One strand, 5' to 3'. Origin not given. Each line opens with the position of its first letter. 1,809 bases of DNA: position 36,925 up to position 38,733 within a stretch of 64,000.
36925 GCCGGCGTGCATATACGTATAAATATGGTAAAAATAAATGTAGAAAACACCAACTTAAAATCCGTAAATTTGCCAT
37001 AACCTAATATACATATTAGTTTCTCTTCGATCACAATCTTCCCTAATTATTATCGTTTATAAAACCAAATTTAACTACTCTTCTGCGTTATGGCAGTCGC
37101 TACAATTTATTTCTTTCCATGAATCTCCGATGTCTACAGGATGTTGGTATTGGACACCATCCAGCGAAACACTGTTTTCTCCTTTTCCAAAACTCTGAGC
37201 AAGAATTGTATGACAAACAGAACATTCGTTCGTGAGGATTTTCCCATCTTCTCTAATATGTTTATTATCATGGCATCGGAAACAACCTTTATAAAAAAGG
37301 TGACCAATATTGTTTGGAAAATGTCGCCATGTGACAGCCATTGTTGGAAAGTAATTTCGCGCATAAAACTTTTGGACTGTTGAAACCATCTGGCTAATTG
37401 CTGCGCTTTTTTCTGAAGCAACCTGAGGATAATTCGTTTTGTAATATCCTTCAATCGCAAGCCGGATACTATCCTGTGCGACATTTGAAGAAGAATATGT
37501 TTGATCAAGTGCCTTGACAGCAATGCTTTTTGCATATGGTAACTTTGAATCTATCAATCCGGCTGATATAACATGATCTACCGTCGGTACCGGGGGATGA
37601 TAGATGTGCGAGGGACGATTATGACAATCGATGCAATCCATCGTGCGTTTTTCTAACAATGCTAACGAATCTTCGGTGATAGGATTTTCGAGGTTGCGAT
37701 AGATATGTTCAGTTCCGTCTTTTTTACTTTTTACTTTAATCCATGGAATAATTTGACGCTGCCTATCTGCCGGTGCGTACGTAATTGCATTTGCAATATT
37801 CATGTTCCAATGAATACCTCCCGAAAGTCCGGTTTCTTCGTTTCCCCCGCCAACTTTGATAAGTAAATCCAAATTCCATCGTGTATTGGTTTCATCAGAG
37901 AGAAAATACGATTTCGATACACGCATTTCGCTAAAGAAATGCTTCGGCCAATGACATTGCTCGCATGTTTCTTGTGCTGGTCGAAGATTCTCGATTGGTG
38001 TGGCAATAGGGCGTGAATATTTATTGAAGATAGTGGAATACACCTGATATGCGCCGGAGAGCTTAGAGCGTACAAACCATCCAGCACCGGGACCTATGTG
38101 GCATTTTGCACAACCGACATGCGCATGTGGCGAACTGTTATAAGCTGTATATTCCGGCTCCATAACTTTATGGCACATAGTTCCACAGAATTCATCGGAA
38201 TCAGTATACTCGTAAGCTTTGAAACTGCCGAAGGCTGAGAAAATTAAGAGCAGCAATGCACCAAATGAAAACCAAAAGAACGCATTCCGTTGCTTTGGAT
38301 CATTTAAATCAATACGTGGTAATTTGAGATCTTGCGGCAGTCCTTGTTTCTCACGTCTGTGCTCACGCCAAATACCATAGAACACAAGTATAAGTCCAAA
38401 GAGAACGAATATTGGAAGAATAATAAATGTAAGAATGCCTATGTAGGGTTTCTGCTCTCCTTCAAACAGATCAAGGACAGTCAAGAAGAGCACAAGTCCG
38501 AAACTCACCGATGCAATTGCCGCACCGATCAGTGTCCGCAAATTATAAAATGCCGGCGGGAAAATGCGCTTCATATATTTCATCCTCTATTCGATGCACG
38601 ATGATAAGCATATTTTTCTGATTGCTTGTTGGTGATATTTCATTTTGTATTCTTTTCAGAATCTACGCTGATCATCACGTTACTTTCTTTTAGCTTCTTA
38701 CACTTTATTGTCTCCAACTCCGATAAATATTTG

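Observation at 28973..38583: Contiguous gene set resembling a complete porin-cytochrome extracellular electron transfer conduit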

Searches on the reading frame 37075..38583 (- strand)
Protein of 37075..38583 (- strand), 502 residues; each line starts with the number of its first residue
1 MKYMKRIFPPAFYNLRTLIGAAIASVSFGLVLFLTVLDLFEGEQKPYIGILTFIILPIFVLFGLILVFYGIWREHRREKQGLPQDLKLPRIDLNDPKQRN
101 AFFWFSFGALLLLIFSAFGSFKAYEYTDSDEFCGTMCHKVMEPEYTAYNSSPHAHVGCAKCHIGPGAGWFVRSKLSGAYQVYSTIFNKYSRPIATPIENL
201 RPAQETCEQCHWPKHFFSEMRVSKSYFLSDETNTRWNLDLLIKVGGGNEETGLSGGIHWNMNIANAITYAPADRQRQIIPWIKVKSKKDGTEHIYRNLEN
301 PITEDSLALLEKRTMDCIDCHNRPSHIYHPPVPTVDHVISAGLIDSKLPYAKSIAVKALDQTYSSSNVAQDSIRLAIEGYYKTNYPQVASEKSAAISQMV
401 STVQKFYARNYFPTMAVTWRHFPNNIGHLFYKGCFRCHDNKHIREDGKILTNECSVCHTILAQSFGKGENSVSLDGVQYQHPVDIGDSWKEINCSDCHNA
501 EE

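Call 4: search_protein_families(library=pfam, proteins=[window:37075-38583:-], max_evalue=0.1)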
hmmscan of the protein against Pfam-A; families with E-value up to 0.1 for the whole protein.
window:37075-38583:- (502 aa): 6 families
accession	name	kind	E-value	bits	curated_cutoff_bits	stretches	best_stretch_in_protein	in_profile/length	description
PF03264.19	Cytochrom_NNT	-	8.7e-10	39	24.1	1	102-190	8-100/174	NapC/NirT cytochrome c family, N-terminal region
PF14537.11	Cytochrom_c3_2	-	8.4e-06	26.6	25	1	433-500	8-66/79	Cytochrome c3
PF14522.11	Cytochrome_C7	-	0.0023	18.1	24.8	0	425-459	43-67/67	Cytochrome c7 and related cytochrome c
PF00335.26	Tetraspanin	-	0.0048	17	32.1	1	50-124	3-69/225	Tetraspanin family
PF02656.20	DUF202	-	0.055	14.4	23.4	0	22-79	19-67/68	Domain of unknown function (DUF202)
PF06749.17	DUF1218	-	0.072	14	25.3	0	22-83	10-68/95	Protein of unknown function (DUF1218)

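Call 5: search_protein_families(library=ncbifam, proteins=[window:37075-38583:-], max_evalue=0.1)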
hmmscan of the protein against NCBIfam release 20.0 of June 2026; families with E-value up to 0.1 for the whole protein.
window:37075-38583:- (502 aa): 7 families
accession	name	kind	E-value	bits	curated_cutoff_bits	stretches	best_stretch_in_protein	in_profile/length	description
TIGR03153.1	cytochr_NrfH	equivalog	2.7e-13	50.1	134.2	1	108-212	5-110/138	cytochrome c nitrite reductase small subunit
TIGR03508.1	decahem_SO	subfamily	6.6e-05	22.5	192.2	0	433-500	96-152/258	DmsE family decaheme c-type cytochrome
NF047727.1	4hemeCytCCctA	equivalog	0.00029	20.9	180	1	428-499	34-105/109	tetraheme c-type cytochrome CctA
NF011606.0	PRK15032.1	equivalog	0.0004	19.6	455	1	120-188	35-107/390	pentaheme c-type cytochrome TorC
TIGR02162.1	torC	equivalog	0.0021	17.4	478.2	1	122-191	36-110/387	pentaheme c-type cytochrome TorC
TIGR04370.1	glyco_rpt_poly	subfamily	0.0086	15.1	40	1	23-125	14-113/396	oligosaccharide repeat unit polymerase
TIGR02161.1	napC_nirT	subfamily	0.056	13.3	310.6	1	118-188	32-108/185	periplasmic nitrate (or nitrite) reductase c-type cytochrome, NapC/NirT family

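Call 18: find_homologous_proteins(query=window:37075-38583:-)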
Query window:37075-38583:- (502 aa): 7946 proteins with E <= 0.001 among 8000 candidates; the best 120 are listed.
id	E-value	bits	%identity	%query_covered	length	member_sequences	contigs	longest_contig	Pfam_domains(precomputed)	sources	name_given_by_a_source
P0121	0.0e+0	1139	95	99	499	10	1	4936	PF03264.20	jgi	-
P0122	0.0e+0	1026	83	99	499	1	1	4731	PF14537.12,PF03264.20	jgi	-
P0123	1.3e-259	880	71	99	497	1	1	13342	PF14537.12,PF03264.20,PF14522.12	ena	-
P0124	4.6e-259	878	71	99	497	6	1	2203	PF14537.12,PF03264.20,PF14522.12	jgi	-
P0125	7.1e-259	878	71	99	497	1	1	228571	PF14537.12,PF03264.20,PF14522.12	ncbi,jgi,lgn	ncbi:MAG: NapC/NirT family cytochrome c [Bacteroidota bacterium]|jgi:nitrate/TMAO reductase-like tet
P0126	1.9e-258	876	71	99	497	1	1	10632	PF14537.12,PF03264.20,PF14522.12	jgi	jgi:nitrate/TMAO reductase-like tetraheme cytochrome c subunit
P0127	2.7e-258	876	71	99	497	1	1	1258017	PF03264.20,PF14522.12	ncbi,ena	-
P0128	5.6e-258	875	70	99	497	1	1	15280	PF14537.12,PF03264.20,PF14522.12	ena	-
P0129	1.5e-257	873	71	99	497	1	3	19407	PF14537.12,PF03264.20,PF14522.12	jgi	jgi:hypothetical protein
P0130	4.2e-257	872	70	99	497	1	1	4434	PF14537.12,PF03264.20,PF14522.12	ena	-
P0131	5.7e-257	871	70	99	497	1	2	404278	PF14537.12,PF03264.20,PF14522.12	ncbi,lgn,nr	ncbi:MAG: NapC/NirT family cytochrome c [Ignavibacteriales bacterium]|nr:NapC/NirT family cytochrome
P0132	6.0e-257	871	71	99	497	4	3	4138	PF14537.12,PF03264.20,PF14522.12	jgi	-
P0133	7.0e-257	871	70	99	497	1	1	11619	PF14537.12,PF03264.20,PF14522.12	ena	-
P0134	7.6e-257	871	71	99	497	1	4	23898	PF03264.20,PF14522.12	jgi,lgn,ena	jgi:hypothetical protein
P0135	9.5e-257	871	70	99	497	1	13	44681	PF14537.12,PF03264.20,PF14522.12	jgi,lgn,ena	jgi:hypothetical protein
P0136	1.0e-256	871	70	99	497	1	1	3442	PF03264.20,PF14522.12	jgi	jgi:hypothetical protein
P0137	1.6e-256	870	71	99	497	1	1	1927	PF14537.12,PF03264.20,PF14522.12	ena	-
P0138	1.6e-256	870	71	99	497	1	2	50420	PF03264.20,PF14522.12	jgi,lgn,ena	jgi:hypothetical protein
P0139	1.8e-256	870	70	99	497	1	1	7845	PF03264.20,PF14522.12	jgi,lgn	jgi:nitrate/TMAO reductase-like tetraheme cytochrome c subunit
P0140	2.4e-256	869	70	99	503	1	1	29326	PF14537.12,PF03264.20,PF14522.12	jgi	jgi:nitrate/TMAO reductase-like tetraheme cytochrome c subunit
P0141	4.4e-256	869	70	99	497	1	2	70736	PF03264.20,PF14522.12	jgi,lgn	jgi:nitrate/TMAO reductase-like tetraheme cytochrome c subunit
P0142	6.4e-256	868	70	99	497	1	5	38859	PF03264.20,PF14522.12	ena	-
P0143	6.5e-256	868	70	99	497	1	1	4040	PF03264.20,PF14522.12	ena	-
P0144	8.0e-256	868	70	99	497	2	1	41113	PF14537.12,PF03264.20,PF14522.12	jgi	jgi:hypothetical protein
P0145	8.2e-256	868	70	99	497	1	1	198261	PF03264.20,PF14522.12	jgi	jgi:nitrate/TMAO reductase-like tetraheme cytochrome c subunit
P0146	8.5e-256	868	70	99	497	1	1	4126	PF14537.12,PF03264.20,PF14522.12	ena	-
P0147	8.7e-256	868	70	99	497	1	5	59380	PF03264.20,PF14522.12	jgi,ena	jgi:nitrate/TMAO reductase-like tetraheme cytochrome c subunit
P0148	1.0e-255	867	69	99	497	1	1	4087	PF14537.12,PF03264.20,PF14522.12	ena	-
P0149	1.7e-255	867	70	99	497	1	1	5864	PF03264.20,PF14522.12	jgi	jgi:hypothetical protein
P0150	2.7e-255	866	70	99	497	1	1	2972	PF14537.12,PF03264.20,PF14522.12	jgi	-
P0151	3.7e-255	865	69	99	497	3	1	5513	PF14537.12,PF03264.20,PF14522.12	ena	-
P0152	3.8e-255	865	70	99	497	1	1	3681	PF14537.12,PF03264.20,PF14522.12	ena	-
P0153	8.6e-255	864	69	99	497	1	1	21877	PF14537.12,PF03264.20,PF14522.12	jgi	jgi:hypothetical protein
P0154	1.4e-254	864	68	99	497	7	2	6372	PF14537.12,PF03264.20,PF14522.12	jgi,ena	-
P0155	3.8e-254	862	69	99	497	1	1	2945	PF14537.12,PF03264.20,PF14522.12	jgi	jgi:hypothetical protein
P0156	4.4e-254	862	69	99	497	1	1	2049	PF03264.20,PF14522.12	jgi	jgi:nitrate/TMAO reductase-like tetraheme cytochrome c subunit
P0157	5.5e-254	862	70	99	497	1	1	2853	PF03264.20,PF14522.12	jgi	jgi:nitrate/TMAO reductase-like tetraheme cytochrome c subunit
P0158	8.5e-254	861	69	99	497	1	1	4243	PF03264.20,PF14522.12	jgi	jgi:nitrate/TMAO reductase-like tetraheme cytochrome c subunit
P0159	1.0e-253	861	69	99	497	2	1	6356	PF14537.12,PF03264.20,PF14522.12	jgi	jgi:hypothetical protein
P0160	1.9e-253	860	69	99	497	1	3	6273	PF03264.20,PF14522.12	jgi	jgi:hypothetical protein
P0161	2.7e-253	859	69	99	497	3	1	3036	PF14537.12,PF03264.20,PF14522.12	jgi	jgi:hypothetical protein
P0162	3.6e-253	859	69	99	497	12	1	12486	PF03264.20,PF14522.12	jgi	-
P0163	5.6e-252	855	69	99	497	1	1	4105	PF14537.12,PF03264.20,PF14522.12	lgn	-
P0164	1.2e-251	854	69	99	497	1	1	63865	PF03264.20,PF14522.12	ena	-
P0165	2.9e-251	853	69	99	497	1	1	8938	PF14537.12,PF03264.20,PF14522.12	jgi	jgi:nitrate/TMAO reductase-like tetraheme cytochrome c subunit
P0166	4.8e-251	852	69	99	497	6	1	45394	PF14537.12,PF03264.20,PF14522.12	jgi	jgi:nitrate/TMAO reductase-like tetraheme cytochrome c subunit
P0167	6.1e-251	852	69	99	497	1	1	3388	PF14537.12,PF03264.20,PF14522.12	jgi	jgi:nitrate/TMAO reductase-like tetraheme cytochrome c subunit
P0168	8.1e-251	851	68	99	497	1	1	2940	PF03264.20,PF14522.12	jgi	jgi:nitrate/TMAO reductase-like tetraheme cytochrome c subunit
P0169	4.8e-250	849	69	99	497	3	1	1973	PF03264.20,PF14522.12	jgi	-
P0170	1.3e-245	834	70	97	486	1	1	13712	PF03264.20,PF14522.12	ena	-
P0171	4.8e-245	832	67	99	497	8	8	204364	PF14537.12,PF03264.20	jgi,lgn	jgi:nitrate/TMAO reductase-like tetraheme cytochrome c subunit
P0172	1.0e-241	821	69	95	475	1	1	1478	PF14537.12,PF03264.20,PF14522.12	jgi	jgi:hypothetical protein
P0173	7.9e-239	812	69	94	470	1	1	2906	PF03264.20,PF14522.12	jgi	jgi:nitrate/TMAO reductase-like tetraheme cytochrome c subunit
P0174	1.3e-238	811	66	99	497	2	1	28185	PF14537.12,PF03264.20,PF14522.12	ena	-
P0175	2.4e-238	810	66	99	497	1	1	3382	PF14537.12,PF03264.20,PF14522.12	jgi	jgi:hypothetical protein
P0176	4.9e-237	806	65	99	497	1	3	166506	PF14537.12,PF03264.20,PF14522.12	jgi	jgi:hypothetical protein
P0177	1.0e-234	798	65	99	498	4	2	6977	PF14537.12,PF03264.20,PF14522.12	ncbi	-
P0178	4.3e-234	796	63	99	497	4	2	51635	PF14537.12,PF03264.20,PF14522.12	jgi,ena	-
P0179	4.6e-234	796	63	99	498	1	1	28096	PF14537.12,PF03264.20,PF14522.12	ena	-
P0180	9.9e-234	795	63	99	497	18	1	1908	PF14537.12,PF03264.20,PF14522.12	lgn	-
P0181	2.6e-233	793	63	99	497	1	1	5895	PF03264.20,PF14522.12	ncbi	ncbi:MAG TPA: NapC/NirT family cytochrome c [Bacteroidota bacterium]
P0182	4.4e-233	793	64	99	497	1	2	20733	PF14537.12,PF03264.20,PF14522.12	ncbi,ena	ncbi:MAG: NapC/NirT family cytochrome c [Bacteroidota bacterium]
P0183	1.1e-232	791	64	99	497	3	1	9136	PF03264.20,PF14522.12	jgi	jgi:hypothetical protein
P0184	1.7e-232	791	64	99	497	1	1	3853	PF14537.12,PF03264.20,PF14522.12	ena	-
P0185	1.8e-232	791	63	99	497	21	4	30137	PF14537.12,PF03264.20,PF14522.12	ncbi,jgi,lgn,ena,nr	ncbi:MAG TPA: NapC/NirT family cytochrome c [Bacteroidota bacterium]|nr:NapC/NirT family cytochrome 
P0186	8.9e-232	788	64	99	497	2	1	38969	PF14537.12,PF03264.20,PF14522.12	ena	-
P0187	2.1e-231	787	62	99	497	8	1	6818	PF14537.12,PF03264.20,PF14522.12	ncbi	-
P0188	2.4e-231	787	64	99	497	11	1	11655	PF14537.12,PF03264.20,PF14522.12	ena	-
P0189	2.5e-231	787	63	99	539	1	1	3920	PF14537.12,PF03264.20,PF14522.12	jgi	jgi:hypothetical protein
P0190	3.8e-231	786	63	99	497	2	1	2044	PF14537.12,PF03264.20,PF14522.12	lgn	-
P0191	4.6e-231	786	64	99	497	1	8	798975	PF14537.12,PF03264.20,PF14522.12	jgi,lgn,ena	jgi:hypothetical protein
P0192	5.3e-231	786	64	99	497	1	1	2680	PF14537.12,PF03264.20,PF14522.12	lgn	-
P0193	8.8e-231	785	64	99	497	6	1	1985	PF03264.20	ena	-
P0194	9.4e-231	785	64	99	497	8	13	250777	PF03264.20,PF14522.12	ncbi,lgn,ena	ncbi:MAG: NapC/NirT family cytochrome c [Ignavibacterium sp.]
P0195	1.5e-230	784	64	99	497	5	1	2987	PF14537.12,PF03264.20,PF14522.12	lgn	-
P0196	1.9e-230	784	63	99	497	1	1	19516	PF14537.12,PF03264.20,PF14522.12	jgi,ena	-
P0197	2.3e-230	784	64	99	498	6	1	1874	PF14537.12,PF03264.20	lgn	-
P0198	2.5e-230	784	63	99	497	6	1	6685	PF03264.20,PF14522.12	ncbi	ncbi:MAG TPA: NapC/NirT family cytochrome c [Bacteroidota bacterium]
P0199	3.2e-230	783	64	99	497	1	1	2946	PF14537.12,PF03264.20,PF14522.12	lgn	-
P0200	7.3e-230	782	64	99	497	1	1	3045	PF03264.20,PF14522.12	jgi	jgi:cytochrome c1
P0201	1.0e-229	782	64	99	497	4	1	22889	PF14537.12,PF03264.20,PF14522.12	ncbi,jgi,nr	ncbi:MAG: cytochrome C [Ignavibacteria bacterium]|nr:cytochrome C [Ignavibacteria bacterium]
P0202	1.3e-229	781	62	99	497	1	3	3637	PF14537.12,PF03264.20,PF14522.12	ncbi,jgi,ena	-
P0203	2.0e-229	781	61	99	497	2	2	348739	PF14537.12,PF03264.20,PF14522.12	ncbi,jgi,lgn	-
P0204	2.1e-229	781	64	99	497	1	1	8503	PF03264.20,PF14522.12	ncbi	-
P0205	2.9e-229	780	62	99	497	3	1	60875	PF14537.12,PF03264.20,PF14522.12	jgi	jgi:nitrate/TMAO reductase-like tetraheme cytochrome c subunit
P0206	3.2e-229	780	62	99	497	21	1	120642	PF03264.20,PF14522.12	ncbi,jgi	-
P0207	5.7e-229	779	62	99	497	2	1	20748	PF14537.12,PF03264.20,PF14522.12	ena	-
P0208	7.8e-229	779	63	99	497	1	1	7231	PF14537.12,PF03264.20,PF14522.12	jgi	jgi:NapC/NirT cytochrome c family, N-terminal region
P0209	1.4e-228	778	62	99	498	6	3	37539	PF03264.20,PF14522.12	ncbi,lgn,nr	ncbi:MAG: cytochrome C [Ignavibacteria bacterium]|nr:cytochrome C [Ignavibacteria bacterium]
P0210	1.7e-228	778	63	99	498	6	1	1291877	PF14537.12,PF03264.20,PF14522.12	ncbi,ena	-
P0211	1.7e-228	778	63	99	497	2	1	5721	PF14537.12,PF03264.20,PF14522.12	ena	-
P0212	2.7e-228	777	63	99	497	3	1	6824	PF14537.12,PF03264.20,PF14522.12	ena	-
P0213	2.7e-228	777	62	99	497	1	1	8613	PF14537.12,PF03264.20,PF14522.12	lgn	-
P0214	6.4e-228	776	62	99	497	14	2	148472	PF14537.12,PF03264.20,PF14522.12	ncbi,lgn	-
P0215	7.0e-228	776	62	99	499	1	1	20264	PF14537.12,PF03264.20,PF14522.12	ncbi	-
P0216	1.2e-227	775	64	99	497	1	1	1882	PF03264.20,PF14522.12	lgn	-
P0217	1.2e-227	775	63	99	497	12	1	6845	PF14537.12,PF03264.20,PF14522.12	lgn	-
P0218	2.3e-227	774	63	99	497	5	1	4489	PF14537.12,PF03264.20,PF14522.12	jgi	jgi:nitrate/TMAO reductase-like tetraheme cytochrome c subunit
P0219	2.3e-227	774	62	99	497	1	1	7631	PF14537.12,PF03264.20,PF14522.12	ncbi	-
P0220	2.7e-227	774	62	99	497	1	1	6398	PF14537.12,PF03264.20,PF14522.12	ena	-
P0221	3.2e-227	773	62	99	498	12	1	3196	PF14537.12,PF03264.20,PF14522.12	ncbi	-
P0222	3.6e-227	773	63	99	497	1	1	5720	PF14537.12,PF03264.20,PF14522.12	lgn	-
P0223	4.9e-227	773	62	99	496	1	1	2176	PF14537.12,PF03264.20,PF14522.12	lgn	-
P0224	6.1e-227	772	62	99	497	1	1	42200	PF14537.12,PF03264.20,PF14522.12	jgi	jgi:hypothetical protein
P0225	6.7e-227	772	63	99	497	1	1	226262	PF14537.12,PF03264.20,PF14522.12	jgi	jgi:nitrate/TMAO reductase-like tetraheme cytochrome c subunit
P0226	6.7e-227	772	62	99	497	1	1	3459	PF14537.12,PF03264.20,PF14522.12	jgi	jgi:hypothetical protein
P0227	7.1e-227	772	62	99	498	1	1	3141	PF14537.12,PF03264.20,PF14522.12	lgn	-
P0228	8.5e-227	772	63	99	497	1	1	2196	PF03264.20,PF14522.12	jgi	jgi:hypothetical protein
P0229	1.0e-226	772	62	99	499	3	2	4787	PF14537.12,PF03264.20,PF14522.12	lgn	-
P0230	1.4e-226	771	63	99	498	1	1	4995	PF14537.12,PF03264.20,PF14522.12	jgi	jgi:NapC/NirT cytochrome c family, N-terminal region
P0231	1.7e-226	771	63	99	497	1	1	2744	PF14537.12,PF03264.20,PF14522.12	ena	-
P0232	3.6e-226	770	62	99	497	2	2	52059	PF14537.12,PF03264.20,PF14522.12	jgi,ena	-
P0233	3.9e-226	770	62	99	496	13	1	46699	PF14537.12,PF03264.20,PF14522.12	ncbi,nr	ncbi:MAG: NapC/NirT family cytochrome c [Ignavibacteria bacterium]|nr:NapC/NirT family cytochrome c 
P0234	4.0e-226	770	61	99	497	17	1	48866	PF14537.12,PF03264.20,PF14522.12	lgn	-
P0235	4.2e-226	770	62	99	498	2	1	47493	PF14537.12,PF03264.20,PF14522.12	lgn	-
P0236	4.2e-226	770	60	99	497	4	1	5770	PF14537.12,PF03264.20,PF14522.12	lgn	-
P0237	4.2e-226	770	63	99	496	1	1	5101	PF14537.12,PF03264.20,PF14522.12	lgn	-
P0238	5.3e-226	769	63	99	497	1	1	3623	PF14537.12,PF03264.20,PF14522.12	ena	-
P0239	5.5e-226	769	63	99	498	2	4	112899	PF14537.12,PF03264.20,PF14522.12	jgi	jgi:hypothetical protein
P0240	6.4e-226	769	62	99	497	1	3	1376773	PF14537.12,PF03264.20,PF14522.12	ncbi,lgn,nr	ncbi:MAG: NapC/NirT family cytochrome c [Ignavibacteriales bacterium]|nr:NapC/NirT family cytochrome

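Call 21: search_solved_structures(query=window:37075-38583:-, max_evalue=1)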
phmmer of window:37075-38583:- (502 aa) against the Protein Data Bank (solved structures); distinct sequences matched with E-value up to 1: 1.
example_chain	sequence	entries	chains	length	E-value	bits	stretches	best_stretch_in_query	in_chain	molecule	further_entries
2j7a_C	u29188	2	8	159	1.5e-05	27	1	110-215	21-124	CYTOCHROME C QUINOL DEHYDROGENASE NRFH | NAPC/NIRT CYTOCHROME C FAMILY PROTEIN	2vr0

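Call 77: list_cluster_members(proteins=[P0209, P0233, P0201, P0240, P0194, P0131])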
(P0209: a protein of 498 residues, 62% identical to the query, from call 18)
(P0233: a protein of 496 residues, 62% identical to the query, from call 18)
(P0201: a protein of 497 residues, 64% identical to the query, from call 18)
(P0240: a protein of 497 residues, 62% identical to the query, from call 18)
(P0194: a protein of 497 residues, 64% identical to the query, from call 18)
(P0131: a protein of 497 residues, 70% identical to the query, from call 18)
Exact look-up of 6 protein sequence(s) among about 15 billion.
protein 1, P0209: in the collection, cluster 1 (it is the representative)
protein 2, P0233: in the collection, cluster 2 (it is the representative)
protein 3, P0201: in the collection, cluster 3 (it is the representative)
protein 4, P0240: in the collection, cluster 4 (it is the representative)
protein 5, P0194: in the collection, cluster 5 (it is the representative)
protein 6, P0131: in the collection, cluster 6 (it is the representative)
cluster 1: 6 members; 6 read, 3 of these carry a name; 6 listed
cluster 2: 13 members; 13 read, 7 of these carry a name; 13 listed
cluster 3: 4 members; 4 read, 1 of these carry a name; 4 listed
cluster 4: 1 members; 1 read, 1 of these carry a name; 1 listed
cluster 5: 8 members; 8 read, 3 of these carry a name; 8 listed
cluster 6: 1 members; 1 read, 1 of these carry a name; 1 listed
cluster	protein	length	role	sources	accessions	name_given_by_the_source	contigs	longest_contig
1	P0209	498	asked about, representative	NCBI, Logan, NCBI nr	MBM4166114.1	MAG: cytochrome C [Ignavibacteria bacterium] | cytochrome C [Ignavibacteria bacterium]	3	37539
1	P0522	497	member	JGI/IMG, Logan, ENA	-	nitrate/TMAO reductase-like tetraheme cytochrome c subunit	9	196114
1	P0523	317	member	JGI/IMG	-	hypothetical protein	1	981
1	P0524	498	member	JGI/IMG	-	-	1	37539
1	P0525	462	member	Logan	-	-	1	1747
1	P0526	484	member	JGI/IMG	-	-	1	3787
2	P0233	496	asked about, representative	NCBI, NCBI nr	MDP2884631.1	MAG: NapC/NirT family cytochrome c [Ignavibacteria bacterium] | NapC/NirT family cytochrome c [Ignavibacteria bacterium]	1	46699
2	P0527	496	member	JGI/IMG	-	nitrate/TMAO reductase-like tetraheme cytochrome c subunit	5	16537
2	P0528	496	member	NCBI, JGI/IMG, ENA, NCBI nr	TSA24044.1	cytochrome C [bacterium] | MAG: cytochrome C [bacterium]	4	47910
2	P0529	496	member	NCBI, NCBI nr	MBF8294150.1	MAG: Cytochrome c family protein [Bacteroidetes bacterium] | Cytochrome c family protein [Bacteroidota bacterium]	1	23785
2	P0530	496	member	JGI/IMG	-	nitrate/TMAO reductase-like tetraheme cytochrome c subunit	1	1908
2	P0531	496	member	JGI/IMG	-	nitrate/TMAO reductase-like tetraheme cytochrome c subunit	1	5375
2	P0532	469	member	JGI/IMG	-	nitrate/TMAO reductase-like tetraheme cytochrome c subunit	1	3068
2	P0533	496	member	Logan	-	-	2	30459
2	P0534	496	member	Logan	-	-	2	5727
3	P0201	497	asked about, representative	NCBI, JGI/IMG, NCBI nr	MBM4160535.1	MAG: cytochrome C [Ignavibacteria bacterium] | cytochrome C [Ignavibacteria bacterium]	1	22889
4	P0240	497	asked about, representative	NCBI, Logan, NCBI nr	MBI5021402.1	MAG: NapC/NirT family cytochrome c [Ignavibacteriales bacterium] | NapC/NirT family cytochrome c [Ignavibacteriales bacterium]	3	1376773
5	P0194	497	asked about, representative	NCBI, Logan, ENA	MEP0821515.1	MAG: NapC/NirT family cytochrome c [Ignavibacterium sp.]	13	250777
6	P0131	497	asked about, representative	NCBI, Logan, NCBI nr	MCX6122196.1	MAG: NapC/NirT family cytochrome c [Ignavibacteriales bacterium] | NapC/NirT family cytochrome c [Ignavibacteriales bacterium]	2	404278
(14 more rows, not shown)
